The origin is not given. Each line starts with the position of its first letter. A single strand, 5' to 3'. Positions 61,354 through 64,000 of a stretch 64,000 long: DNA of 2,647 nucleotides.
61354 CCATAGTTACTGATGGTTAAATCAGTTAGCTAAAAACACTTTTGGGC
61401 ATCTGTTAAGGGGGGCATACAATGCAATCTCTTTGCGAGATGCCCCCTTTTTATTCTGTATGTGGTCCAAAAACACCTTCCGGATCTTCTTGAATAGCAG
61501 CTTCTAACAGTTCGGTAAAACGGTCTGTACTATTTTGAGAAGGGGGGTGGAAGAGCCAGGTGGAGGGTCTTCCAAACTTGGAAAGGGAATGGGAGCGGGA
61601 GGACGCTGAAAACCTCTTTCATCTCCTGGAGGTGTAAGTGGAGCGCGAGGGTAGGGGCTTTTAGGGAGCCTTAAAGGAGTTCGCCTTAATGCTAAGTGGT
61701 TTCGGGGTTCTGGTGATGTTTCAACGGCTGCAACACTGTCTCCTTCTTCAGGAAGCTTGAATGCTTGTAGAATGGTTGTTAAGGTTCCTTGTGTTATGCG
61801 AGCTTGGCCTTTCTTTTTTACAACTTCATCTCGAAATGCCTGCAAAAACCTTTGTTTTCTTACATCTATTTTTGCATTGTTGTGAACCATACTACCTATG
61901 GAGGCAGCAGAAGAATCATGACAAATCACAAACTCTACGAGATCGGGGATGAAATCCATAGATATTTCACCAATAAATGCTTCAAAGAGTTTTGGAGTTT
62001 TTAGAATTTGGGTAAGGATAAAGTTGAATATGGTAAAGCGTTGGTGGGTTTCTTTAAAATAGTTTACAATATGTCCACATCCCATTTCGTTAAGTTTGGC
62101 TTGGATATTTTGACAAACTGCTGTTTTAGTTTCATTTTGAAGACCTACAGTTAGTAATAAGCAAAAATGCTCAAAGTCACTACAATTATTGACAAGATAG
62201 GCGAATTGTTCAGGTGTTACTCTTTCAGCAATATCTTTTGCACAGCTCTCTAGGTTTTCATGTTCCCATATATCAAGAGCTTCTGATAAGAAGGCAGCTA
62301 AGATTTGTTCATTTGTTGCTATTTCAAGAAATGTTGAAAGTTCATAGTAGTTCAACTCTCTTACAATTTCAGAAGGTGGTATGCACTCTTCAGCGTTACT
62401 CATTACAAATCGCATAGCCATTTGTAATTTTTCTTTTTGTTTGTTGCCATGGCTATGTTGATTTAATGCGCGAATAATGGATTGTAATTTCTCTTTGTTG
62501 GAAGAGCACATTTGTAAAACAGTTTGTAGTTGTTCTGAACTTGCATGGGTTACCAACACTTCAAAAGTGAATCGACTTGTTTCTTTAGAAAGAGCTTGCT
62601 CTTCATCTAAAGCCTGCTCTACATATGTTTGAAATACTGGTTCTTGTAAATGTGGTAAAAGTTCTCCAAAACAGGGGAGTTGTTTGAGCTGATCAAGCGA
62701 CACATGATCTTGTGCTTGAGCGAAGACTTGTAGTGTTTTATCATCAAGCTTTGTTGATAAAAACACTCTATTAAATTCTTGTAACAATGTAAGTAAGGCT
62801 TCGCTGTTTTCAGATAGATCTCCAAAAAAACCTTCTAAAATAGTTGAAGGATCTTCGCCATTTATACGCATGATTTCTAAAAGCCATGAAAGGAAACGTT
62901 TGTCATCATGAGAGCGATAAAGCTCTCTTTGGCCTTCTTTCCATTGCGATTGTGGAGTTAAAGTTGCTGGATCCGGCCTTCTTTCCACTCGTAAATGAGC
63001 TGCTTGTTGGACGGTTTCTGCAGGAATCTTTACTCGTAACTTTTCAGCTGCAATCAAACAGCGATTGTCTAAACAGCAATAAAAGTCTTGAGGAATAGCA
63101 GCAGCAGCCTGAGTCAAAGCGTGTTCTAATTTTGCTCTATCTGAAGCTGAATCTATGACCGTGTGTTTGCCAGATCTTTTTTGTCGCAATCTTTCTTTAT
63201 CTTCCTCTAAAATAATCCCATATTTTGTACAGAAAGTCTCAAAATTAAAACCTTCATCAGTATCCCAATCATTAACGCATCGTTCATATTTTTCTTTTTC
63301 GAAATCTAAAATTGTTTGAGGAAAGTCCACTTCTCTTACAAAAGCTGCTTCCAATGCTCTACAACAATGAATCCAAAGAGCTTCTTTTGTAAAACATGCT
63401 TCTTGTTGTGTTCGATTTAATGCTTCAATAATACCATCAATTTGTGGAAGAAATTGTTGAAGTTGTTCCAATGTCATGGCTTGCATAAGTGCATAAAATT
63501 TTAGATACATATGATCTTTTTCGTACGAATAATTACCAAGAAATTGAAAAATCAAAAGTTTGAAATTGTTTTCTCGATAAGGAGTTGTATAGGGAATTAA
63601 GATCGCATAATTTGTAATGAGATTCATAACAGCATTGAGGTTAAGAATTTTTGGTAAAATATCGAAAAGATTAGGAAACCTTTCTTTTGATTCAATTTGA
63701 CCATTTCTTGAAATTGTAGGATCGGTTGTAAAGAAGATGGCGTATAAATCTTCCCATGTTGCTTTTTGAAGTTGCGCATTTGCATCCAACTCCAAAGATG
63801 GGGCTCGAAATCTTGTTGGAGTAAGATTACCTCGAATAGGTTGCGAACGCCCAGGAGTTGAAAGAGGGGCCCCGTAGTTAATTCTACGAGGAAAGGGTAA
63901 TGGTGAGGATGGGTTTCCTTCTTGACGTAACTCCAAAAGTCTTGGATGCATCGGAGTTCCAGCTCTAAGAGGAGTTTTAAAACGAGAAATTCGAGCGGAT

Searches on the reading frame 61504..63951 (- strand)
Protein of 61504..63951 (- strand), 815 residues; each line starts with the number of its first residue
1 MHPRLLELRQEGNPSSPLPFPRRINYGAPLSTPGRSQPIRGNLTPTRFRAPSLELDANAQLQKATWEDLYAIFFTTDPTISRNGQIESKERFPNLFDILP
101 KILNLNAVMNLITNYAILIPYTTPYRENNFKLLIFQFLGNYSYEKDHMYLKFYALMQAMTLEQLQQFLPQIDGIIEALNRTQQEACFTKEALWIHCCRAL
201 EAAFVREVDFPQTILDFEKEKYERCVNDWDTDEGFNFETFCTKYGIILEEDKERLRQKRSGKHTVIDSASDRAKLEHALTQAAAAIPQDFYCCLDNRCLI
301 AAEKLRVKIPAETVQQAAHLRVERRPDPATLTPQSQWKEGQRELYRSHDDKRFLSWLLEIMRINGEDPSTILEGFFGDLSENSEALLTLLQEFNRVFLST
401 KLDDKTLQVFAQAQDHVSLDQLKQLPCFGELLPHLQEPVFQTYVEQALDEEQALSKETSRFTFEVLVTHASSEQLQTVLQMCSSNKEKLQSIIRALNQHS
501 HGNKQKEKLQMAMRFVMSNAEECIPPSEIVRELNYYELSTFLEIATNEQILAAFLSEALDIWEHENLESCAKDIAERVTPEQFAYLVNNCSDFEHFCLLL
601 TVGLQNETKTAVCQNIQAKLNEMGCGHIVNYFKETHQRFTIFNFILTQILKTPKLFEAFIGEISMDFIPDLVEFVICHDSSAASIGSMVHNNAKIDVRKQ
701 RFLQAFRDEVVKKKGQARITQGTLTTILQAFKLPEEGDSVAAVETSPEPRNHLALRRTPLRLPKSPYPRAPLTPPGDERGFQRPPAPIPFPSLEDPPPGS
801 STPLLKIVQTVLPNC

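Call 25: find_encoding_contigs(protein=window:61504-63951:-, flank=10000, max_places=4)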
Protein window:61504-63951:- (815 aa): 1 contig read that carries it; 1 place shown.
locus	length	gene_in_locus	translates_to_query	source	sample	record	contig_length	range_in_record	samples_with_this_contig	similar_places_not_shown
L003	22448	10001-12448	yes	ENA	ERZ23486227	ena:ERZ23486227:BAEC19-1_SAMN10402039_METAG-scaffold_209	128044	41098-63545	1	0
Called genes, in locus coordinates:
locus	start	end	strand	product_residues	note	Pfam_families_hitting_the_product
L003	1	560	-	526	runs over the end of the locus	PF00365:PFK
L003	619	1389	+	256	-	PF02348:CTP_transf_3, PF12804:NTP_transf_3 (weak)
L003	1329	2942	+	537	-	PF06418:CTP_synth_N, PF00117:GATase, PF07722:Peptidase_C26 (faint)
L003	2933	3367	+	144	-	PF03652:RuvX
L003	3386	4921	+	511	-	PF00479:G6PD_N, PF02781:G6PD_C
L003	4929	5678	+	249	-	PF01182:Glucosamine_iso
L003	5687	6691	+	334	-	PF00814:TsaD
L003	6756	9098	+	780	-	-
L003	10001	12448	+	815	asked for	-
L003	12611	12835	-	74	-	PF04070:DUF378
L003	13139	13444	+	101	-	PF02686:GatC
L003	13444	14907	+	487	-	PF01425:Amidase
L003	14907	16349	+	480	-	PF02934:GatB_N, PF02637:GatB_Yqey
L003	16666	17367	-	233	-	PF09825:BPL_N, PF23355:IFT52_GIFT (weak), PF07685:GATase_3 (weak)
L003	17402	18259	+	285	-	PF02899:Phage_int_SAM_1, PF13495:Phage_int_SAM_4 (weak), PF00589:Phage_integrase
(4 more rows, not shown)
